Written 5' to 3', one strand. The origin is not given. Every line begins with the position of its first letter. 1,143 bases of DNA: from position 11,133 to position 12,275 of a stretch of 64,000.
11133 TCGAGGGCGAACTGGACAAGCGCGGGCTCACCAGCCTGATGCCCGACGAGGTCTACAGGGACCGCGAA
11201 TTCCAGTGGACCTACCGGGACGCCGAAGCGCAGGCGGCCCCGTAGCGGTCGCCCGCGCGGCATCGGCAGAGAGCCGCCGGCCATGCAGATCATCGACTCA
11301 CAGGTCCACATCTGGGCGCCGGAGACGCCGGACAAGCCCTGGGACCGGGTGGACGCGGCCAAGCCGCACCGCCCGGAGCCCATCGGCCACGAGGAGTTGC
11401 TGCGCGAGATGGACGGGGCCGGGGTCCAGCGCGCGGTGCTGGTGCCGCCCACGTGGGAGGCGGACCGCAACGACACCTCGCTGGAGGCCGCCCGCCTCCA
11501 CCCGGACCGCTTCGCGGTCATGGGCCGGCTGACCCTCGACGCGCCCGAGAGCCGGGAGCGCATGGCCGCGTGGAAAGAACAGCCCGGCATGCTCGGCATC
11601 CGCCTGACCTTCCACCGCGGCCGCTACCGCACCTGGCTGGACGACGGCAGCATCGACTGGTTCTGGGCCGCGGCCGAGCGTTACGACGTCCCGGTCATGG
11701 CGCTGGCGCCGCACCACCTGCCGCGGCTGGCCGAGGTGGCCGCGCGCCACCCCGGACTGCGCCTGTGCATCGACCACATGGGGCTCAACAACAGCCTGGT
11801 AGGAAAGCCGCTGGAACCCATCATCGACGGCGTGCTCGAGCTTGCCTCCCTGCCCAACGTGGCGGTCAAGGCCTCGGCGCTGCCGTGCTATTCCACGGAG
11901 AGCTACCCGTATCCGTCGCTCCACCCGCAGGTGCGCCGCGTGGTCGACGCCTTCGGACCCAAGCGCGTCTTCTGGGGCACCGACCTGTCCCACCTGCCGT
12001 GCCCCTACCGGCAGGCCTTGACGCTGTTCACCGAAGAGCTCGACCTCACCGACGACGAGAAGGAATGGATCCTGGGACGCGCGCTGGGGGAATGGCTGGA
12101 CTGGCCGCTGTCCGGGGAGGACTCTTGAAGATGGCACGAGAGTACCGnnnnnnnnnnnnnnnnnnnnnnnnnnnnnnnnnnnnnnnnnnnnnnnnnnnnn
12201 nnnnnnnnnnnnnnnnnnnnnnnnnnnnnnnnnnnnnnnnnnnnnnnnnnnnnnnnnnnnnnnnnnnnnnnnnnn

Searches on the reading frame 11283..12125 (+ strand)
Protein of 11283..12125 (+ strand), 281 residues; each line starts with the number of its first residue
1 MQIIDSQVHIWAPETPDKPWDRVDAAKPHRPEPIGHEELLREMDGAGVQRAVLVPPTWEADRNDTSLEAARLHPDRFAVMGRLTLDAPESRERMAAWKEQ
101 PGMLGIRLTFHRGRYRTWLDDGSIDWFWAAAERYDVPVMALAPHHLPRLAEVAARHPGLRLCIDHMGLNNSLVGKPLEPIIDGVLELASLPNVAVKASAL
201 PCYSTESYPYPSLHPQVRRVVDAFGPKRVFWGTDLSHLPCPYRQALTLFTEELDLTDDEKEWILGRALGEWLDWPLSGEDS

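Call 35: search_protein_families(library=pfam, proteins=[window:11283-12125:+])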
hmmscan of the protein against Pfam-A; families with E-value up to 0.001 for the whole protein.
window:11283-12125:+ (281 aa): 1 family
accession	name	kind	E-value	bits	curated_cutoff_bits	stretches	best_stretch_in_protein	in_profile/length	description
PF04909.20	Amidohydro_2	-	1.4e-32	114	26.4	1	4-265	1-280/289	Amidohydrolase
